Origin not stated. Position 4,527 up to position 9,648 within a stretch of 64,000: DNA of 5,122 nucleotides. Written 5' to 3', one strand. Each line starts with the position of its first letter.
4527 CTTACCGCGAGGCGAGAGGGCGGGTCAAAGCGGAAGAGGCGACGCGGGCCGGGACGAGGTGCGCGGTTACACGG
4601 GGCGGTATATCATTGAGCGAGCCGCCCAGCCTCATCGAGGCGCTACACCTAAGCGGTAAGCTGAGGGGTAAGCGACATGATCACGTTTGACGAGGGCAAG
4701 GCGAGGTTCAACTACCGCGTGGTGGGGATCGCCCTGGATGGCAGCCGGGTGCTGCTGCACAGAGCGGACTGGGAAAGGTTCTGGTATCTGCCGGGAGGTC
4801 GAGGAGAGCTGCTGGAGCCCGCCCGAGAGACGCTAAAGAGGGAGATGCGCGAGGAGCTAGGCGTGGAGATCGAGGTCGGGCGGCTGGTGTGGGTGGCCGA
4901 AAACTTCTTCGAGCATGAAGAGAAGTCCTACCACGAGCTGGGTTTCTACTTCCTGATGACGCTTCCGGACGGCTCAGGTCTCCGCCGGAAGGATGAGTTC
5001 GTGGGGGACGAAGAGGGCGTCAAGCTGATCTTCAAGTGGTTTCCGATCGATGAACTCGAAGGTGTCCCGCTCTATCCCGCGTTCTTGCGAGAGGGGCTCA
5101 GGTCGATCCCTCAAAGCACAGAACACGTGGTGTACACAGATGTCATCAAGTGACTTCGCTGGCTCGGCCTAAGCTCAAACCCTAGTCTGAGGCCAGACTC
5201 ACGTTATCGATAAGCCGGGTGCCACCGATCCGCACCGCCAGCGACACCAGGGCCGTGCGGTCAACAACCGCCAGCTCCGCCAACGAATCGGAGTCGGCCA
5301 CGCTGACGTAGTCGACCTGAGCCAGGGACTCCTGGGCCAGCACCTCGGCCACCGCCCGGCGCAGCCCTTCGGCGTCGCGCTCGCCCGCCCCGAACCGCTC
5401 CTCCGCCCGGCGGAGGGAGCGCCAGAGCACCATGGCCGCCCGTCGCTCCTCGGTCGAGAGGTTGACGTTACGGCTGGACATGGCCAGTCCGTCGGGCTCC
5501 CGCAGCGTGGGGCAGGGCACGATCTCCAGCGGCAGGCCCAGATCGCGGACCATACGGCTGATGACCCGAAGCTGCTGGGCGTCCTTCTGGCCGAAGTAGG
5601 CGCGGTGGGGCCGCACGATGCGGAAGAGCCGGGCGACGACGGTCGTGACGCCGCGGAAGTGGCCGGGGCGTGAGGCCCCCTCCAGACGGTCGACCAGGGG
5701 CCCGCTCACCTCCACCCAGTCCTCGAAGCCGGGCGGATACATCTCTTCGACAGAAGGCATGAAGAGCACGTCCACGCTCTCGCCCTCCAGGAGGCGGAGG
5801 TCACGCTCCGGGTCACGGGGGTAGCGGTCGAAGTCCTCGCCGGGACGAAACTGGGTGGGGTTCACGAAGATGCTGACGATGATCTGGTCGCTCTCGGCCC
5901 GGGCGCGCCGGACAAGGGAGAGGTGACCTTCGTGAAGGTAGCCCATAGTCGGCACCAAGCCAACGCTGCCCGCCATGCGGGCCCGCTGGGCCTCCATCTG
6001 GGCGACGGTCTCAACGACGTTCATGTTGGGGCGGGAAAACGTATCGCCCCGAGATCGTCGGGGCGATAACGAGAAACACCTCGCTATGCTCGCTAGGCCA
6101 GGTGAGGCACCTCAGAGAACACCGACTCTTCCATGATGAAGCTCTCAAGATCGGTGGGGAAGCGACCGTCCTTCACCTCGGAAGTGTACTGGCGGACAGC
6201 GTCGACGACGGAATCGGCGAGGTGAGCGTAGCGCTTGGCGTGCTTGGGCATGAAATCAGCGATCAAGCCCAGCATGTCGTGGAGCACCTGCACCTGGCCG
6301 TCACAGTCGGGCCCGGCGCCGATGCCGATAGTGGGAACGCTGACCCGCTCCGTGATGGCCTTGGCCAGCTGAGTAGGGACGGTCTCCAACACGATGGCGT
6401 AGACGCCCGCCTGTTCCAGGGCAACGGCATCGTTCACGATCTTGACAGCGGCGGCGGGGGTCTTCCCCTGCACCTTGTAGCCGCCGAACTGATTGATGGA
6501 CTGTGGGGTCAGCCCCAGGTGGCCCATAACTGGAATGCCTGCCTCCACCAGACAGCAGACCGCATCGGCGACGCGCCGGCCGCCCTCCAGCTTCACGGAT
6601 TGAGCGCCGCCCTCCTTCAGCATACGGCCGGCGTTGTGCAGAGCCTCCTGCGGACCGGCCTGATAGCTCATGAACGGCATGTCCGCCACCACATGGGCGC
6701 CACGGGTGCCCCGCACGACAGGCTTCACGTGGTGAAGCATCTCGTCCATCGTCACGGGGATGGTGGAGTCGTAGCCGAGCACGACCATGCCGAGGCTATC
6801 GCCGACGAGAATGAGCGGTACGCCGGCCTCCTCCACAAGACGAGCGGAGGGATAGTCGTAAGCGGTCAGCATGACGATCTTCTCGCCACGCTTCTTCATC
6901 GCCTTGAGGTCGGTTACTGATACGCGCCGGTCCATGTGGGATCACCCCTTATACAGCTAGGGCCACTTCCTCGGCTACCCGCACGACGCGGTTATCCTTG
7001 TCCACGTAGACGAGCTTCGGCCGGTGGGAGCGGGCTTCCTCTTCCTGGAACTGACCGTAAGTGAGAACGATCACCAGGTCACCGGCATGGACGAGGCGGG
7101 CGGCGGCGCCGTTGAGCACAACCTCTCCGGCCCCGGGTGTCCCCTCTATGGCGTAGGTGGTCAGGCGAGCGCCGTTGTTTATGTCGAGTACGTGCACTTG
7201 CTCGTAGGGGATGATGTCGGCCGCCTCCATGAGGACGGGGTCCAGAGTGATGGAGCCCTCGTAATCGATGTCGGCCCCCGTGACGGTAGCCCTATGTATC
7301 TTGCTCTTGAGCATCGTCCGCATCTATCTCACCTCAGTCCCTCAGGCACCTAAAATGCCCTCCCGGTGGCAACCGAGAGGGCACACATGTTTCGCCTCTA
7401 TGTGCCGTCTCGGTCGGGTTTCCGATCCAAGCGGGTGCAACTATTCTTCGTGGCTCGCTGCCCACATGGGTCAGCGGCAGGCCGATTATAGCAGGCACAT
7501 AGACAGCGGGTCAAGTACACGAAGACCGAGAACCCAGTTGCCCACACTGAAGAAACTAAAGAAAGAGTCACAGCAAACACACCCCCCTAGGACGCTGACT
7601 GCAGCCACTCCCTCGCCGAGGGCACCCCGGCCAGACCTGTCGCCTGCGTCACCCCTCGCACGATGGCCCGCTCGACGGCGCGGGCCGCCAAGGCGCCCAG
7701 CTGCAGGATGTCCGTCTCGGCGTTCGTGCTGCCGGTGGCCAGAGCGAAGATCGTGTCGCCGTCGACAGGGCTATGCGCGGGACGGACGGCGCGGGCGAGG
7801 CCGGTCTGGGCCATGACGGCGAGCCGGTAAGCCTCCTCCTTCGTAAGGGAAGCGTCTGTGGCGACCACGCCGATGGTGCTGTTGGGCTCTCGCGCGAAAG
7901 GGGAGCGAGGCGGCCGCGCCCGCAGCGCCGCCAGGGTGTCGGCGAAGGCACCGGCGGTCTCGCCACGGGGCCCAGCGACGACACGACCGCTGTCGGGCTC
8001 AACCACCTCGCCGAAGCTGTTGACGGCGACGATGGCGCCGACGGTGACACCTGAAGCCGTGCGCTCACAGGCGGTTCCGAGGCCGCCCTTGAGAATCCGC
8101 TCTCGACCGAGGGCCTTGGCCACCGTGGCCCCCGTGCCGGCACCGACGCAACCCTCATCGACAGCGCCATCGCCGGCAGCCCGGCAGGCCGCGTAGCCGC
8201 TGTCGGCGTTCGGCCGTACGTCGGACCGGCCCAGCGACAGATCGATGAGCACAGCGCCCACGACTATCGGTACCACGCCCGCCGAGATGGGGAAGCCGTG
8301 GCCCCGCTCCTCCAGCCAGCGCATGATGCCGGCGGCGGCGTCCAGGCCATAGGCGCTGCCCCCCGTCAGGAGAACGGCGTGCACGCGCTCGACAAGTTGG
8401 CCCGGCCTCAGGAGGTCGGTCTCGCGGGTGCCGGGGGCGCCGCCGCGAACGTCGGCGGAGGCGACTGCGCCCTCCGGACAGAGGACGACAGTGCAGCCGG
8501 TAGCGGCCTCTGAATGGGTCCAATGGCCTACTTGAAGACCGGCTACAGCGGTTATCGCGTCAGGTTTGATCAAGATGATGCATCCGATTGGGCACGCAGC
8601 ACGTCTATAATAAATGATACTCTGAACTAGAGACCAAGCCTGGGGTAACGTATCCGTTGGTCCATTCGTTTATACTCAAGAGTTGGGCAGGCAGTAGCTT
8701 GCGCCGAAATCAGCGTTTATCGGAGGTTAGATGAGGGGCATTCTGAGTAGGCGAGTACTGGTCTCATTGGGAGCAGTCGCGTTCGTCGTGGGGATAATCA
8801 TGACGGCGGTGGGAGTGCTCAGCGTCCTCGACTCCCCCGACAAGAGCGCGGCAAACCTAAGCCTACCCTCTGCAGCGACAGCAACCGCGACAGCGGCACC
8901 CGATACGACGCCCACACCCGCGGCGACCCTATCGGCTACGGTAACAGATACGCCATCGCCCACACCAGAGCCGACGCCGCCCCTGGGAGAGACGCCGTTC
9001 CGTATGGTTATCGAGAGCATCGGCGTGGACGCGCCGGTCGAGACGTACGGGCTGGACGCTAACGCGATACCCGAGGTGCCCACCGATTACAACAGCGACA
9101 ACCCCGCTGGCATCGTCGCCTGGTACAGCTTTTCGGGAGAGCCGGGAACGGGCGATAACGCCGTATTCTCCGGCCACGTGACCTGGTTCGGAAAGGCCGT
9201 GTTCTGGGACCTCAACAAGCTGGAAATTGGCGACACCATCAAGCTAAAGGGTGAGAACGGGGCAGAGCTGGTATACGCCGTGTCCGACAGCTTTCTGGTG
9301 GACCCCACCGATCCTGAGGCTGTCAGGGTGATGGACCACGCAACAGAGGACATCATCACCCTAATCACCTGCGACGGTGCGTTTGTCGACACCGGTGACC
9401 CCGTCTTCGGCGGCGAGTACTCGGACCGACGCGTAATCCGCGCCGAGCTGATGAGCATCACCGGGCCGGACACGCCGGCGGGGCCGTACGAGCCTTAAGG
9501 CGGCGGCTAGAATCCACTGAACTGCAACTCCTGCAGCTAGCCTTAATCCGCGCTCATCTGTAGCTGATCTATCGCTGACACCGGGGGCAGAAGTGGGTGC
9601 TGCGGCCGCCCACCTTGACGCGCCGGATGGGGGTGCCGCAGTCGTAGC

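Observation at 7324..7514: Two architecturally identical bulged-A hairpins plus a terminator in the panD-panB-panC leader (pan-motif-like orphan riboswitch candidate)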

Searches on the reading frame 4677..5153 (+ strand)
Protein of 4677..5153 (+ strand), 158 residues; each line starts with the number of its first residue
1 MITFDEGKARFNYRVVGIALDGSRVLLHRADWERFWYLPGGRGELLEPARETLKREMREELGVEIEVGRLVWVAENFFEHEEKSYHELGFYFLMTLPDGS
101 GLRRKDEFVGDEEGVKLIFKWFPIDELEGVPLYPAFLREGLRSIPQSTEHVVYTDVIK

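Call 5: search_protein_families(library=pfam, proteins=[window:4677-5153:+])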
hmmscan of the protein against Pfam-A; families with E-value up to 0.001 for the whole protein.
window:4677-5153:+ (158 aa): 1 family
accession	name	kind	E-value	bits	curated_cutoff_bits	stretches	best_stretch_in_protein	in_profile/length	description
PF00293.34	NUDIX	-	2.4e-11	44.2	21.1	1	15-129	5-119/134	NUDIX domain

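Call 54: search_protein_families(library=ncbifam, proteins=[window:4677-5153:+], max_evalue=0.01)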
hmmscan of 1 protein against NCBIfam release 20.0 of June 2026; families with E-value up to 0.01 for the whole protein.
window:4677-5153:+ (158 aa): 8 families
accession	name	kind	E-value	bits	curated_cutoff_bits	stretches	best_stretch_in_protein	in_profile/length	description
NF006530.0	PRK08999.1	equivalog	2.1e-07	30.3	245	1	30-80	29-79/315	Nudix family hydrolase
NF007834.0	PRK10546.1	equivalog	1.4e-05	24.9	156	1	29-80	25-74/135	pyrimidine (deoxy)nucleoside triphosphate diphosphatase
NF006961.0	PRK09438.1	equivalog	0.00013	21.5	103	1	21-70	19-68/151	dihydroneopterin triphosphate diphosphatase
TIGR00586.1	mutt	equivalog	0.00054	20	97.9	1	31-71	29-69/129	8-oxo-dGTP diphosphatase MutT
TIGR02705.1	nudix_YtkD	equivalog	0.0021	17.6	154.4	1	33-84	44-93/156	RNA deprotection pyrophosphohydrolase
NF008044.0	PRK10776.1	equivalog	0.0022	17.9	148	1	34-75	31-72/130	8-oxo-dGTP diphosphatase MutT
NF001936.0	PRK00714.1-3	equivalog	0.0074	16.2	118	1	27-66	28-68/155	RNA pyrophosphohydrolase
NF012016.0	PRK15472.1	equivalog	0.0081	15.9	95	0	34-69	31-66/141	nucleoside triphosphatase NudI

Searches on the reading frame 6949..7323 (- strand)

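Call 5: search_protein_families(library=pfam, proteins=[window:6949-7323:-])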
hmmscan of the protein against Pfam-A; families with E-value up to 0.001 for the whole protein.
window:6949-7323:- (124 aa): 1 family
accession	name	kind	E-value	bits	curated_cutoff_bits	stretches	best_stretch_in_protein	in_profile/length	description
PF02261.22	Asp_decarbox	-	2.5e-49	166.4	25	1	2-113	3-114/115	Aspartate decarboxylase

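Call 52: search_protein_families(library=ncbifam, proteins=[window:6949-7323:-])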
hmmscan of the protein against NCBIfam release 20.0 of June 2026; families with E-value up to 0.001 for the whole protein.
window:6949-7323:- (124 aa): 1 family
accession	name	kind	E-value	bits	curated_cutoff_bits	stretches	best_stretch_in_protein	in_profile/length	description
TIGR00223.1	panD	equivalog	1.1e-41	141.7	106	1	1-120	2-121/126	aspartate 1-decarboxylase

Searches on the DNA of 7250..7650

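Call 4: search_rna_families(source=window, start=7250, end=7650, threshold=evalue, max_evalue=10, show_alignments=6)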
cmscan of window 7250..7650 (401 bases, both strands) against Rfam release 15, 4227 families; matches with E-value up to 10: 2.
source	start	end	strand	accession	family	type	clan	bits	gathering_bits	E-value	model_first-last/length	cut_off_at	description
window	7401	7479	-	RF01749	pan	Cis-reg;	-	31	36.2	0.0014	1-92/92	no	pan motif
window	7441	7487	+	RF03163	c4-a1b1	Gene; antisense;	CL00128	14.4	46.7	0.43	1-53/53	no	a1, b1 targets of C4 antisense RNA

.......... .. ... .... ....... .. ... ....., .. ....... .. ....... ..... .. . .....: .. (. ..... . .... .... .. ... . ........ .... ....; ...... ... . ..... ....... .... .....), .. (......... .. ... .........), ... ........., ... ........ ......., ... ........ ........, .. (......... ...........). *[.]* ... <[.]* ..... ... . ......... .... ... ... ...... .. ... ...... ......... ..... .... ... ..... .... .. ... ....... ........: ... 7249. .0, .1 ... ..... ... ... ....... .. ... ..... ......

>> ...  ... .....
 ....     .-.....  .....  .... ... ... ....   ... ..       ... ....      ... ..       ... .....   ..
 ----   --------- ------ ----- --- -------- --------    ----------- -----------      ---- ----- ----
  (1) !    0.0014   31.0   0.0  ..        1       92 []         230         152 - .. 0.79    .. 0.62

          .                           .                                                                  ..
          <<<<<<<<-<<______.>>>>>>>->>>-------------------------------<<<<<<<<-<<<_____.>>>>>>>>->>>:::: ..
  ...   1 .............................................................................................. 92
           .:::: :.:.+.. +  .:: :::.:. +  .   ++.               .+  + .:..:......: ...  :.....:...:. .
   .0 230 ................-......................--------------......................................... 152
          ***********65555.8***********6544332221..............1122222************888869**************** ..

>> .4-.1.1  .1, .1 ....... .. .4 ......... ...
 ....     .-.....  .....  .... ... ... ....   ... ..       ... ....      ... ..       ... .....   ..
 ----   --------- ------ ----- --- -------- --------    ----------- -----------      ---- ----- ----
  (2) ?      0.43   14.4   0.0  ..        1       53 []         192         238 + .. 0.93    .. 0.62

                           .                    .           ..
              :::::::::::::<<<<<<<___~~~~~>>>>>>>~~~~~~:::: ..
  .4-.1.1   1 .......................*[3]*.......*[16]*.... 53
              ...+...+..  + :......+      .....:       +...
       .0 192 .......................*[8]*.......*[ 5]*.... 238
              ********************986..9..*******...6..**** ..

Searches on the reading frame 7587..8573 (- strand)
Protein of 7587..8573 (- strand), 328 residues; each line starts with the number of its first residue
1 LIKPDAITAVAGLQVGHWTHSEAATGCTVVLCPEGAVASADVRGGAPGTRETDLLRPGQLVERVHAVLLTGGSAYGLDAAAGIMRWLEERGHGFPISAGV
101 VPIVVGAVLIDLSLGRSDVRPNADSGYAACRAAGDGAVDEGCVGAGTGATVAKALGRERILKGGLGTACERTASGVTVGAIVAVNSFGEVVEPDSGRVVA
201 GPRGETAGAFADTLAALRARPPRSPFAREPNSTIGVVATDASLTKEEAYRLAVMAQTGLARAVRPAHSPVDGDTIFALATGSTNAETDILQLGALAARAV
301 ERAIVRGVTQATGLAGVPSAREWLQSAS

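Call 5: search_protein_families(library=pfam, proteins=[window:7587-8573:-])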
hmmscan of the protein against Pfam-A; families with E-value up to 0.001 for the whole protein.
window:7587-8573:- (328 aa): 1 family
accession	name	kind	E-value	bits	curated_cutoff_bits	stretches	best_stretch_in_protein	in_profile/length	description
PF03576.19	Peptidase_S58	-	6.2e-54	184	23.9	1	5-317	1-302/307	Peptidase family S58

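Call 51: search_solved_structures(query=window:7587-8573:-, max_evalue=0.00001)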
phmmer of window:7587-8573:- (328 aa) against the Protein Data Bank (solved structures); distinct sequences matched with E-value up to 0.00001: 17.
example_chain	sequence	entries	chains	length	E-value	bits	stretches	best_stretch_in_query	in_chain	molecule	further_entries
9cxr_AA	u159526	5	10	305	5.1e-67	229.9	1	7-306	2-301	Poly(hexamethylene adipamide) hydrolase | Poly (Hexamethylene adipamide) hydrolase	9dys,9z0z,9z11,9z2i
9yys_A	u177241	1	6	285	3.6e-58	200.8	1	9-299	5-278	L-aminopeptidase/D-esterase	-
3tm1_A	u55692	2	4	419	2.1e-50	175.3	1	6-299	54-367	cysteine transferase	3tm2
4ihe_A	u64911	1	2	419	2.5e-50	175.1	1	6-299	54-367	ThnT protein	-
3s3u_A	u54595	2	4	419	3.2e-50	174.7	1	6-299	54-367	cysteine transferase | ThnT protein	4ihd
9z0a_A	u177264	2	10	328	9.5e-25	91.1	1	13-293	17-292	Polycaprolactam (Nylon6) and Poly(Hexamethylene Adipamide) (Nylon66) Hydrolase Nyl12 | Poly (caprolactam and hexamethylene adipamide) hydrolase Nyl12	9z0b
5xyp_A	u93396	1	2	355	2.8e-23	86.2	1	12-287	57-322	Endo-type 6-aminohexanoate oligomer hydrolase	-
5xyq_A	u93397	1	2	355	6.2e-23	85.1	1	12-287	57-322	Endo-type 6-aminohexanoate oligomer hydrolase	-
5xyt_A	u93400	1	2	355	2e-22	83.4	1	12-287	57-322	Endo-type 6-aminohexanoate oligomer hydrolase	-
5xyg_A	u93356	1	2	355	2.3e-22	83.2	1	12-287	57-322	Endotype 6-aminohexanoat-oligomer hydrolase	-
5y0m_A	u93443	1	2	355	2.4e-22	83.2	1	12-287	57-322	Endo-type 6-aminohexanoate oligomer hydrolase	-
5xys_A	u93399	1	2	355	3e-22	82.8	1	12-287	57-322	Endo-type 6-aminohexanoate oligomer hydrolase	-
5y0l_A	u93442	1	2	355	3.1e-22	82.8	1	12-287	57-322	Endo-type 6-aminohexanoate oligomer hydrolase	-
5xyo_A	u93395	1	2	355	3.5e-22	82.6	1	12-287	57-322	Endo-type 6-aminohexanoate oligomer hydrolase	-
3axg_A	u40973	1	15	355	4.9e-22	82.1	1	12-287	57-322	Endotype 6-aminohexanoat-oligomer hydrolase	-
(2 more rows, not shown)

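Call 52: search_protein_families(library=ncbifam, proteins=[window:7587-8573:-])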
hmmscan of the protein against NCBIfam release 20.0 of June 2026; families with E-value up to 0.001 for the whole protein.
window:7587-8573:- (328 aa): 0 families

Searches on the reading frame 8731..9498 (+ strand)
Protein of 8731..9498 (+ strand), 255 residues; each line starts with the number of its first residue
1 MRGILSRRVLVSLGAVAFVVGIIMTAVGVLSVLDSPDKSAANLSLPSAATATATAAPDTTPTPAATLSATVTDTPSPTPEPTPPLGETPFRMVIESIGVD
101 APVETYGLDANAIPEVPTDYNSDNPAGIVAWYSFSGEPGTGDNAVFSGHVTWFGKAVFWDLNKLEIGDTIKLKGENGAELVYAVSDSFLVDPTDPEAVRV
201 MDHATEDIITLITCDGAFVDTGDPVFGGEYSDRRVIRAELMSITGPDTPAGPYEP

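Call 5: search_protein_families(library=pfam, proteins=[window:8731-9498:+])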
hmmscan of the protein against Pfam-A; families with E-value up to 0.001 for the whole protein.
window:8731-9498:+ (255 aa): 1 family
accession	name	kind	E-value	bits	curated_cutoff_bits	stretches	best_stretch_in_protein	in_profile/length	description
PF04203.18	Sortase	-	7.4e-19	68.2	26.6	1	93-240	2-124/125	Sortase domain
